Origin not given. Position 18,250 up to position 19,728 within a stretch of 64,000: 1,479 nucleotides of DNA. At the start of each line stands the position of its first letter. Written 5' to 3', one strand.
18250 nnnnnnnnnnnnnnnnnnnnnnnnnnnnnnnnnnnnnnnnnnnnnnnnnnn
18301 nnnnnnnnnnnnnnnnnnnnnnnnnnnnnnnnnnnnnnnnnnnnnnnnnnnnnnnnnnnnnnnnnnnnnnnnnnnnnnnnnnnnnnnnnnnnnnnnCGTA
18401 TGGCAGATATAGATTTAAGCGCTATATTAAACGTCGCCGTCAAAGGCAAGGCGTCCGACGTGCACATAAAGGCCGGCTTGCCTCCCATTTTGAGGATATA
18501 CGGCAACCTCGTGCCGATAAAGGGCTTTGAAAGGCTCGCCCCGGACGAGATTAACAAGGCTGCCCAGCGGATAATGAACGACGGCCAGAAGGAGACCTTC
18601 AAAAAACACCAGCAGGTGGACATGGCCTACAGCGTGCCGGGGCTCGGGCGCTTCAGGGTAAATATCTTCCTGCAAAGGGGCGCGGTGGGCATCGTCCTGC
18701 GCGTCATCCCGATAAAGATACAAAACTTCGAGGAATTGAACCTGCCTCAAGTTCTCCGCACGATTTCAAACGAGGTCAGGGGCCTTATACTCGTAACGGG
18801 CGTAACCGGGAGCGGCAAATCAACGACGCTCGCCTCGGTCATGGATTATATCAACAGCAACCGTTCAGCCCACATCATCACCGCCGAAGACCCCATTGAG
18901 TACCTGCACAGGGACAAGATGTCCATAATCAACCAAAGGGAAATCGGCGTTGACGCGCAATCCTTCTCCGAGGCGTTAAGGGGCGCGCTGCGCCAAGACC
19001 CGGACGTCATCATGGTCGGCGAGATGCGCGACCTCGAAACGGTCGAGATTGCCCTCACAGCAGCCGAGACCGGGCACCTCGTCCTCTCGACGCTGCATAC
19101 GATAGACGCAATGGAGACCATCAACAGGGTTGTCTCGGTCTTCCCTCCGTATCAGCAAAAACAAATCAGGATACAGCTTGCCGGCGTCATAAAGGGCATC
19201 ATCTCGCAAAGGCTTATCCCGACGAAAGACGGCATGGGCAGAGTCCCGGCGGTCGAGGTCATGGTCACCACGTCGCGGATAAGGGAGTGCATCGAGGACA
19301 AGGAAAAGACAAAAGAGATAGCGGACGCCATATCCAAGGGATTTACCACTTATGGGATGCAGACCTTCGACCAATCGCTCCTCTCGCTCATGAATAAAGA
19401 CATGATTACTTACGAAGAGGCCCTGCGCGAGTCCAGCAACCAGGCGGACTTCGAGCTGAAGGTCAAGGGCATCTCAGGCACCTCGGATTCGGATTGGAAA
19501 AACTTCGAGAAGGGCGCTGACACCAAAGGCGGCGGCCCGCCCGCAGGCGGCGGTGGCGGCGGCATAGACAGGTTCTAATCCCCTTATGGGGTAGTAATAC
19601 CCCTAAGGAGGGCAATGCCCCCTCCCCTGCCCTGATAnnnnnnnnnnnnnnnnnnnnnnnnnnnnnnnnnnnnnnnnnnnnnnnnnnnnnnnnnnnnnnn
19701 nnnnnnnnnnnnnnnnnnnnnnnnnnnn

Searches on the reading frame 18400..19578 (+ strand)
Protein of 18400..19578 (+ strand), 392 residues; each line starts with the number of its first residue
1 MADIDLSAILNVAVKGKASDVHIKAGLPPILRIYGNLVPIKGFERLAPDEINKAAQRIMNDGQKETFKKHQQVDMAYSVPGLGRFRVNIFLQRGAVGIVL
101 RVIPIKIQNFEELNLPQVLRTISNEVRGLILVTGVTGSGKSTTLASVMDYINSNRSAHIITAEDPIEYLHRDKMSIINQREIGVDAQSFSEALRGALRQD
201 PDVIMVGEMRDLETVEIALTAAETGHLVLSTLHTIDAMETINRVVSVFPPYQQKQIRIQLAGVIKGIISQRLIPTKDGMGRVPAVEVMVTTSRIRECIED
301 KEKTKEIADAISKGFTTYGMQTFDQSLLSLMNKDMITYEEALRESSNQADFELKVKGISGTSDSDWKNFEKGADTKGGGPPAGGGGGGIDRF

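Call 36: search_protein_families(library=ncbifam, proteins=[window:18400-19578:+], max_evalue=1e-10)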
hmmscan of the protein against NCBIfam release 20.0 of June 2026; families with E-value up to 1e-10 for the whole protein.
window:18400-19578:+ (392 aa): 13 families
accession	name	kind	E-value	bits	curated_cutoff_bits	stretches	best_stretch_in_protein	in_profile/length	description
TIGR01420.1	pilT_fam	subfamily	4.3e-143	476.7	319.1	1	6-349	2-342/343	PilT/PilU family type 4a pilus ATPase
TIGR02525.1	plasmid_TraJ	equivalog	4.6e-49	167.3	368.3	1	17-305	23-329/372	plasmid transfer ATPase TraJ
TIGR02538.1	type_IV_pilB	equivalog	5.6e-45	154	675.65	1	56-251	248-437/564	type IV-A pilus assembly ATPase PilB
TIGR02533.1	type_II_gspE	equivalog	9.8e-44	149.8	630.25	1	53-273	173-379/486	type II secretion system ATPase GspE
NF007755.0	PRK10436.1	equivalog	9.5e-43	146.5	617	1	7-273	90-355/465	type II secretion system protein GspE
TIGR02524.1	dot_icm_DotB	equivalog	2.5e-41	142.1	463.3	1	8-316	8-326/358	Dot/Icm type IV secretion system ATPase DotB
NF041000.1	ATPase_ComGA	equivalog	1.9e-37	128.7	300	1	95-274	93-266/267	competence type IV pilus ATPase ComGA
NF053534.1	T4PilAsmATPsTfpB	equivalog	1.7e-36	125.8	850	1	107-273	312-472/584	type IV pilus assembly ATPase TfpB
NF058587.1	archaellum_moto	equivalog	2.6e-19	69.4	550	1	130-246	278-395/527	archaellum flagellar ATPase motor FlaI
TIGR02782.1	TrbB_P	equivalog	3.4e-13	49.6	304.55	1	128-252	137-260/303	P-type conjugative transfer ATPase TrbB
TIGR03819.1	heli_sec_ATPase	hypoth_equivalog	9.9e-13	48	373.15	1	115-245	167-298/340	TadA family conjugal transfer-associated ATPase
TIGR02788.1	VirB11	equivalog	1.4e-12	47.3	249.95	1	127-248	144-266/308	P-type DNA transfer ATPase VirB11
NF053672.1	bindosome_BasE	exception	2e-11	43.3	1000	1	115-267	258-410/512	bindosome assembly system ATPase subunit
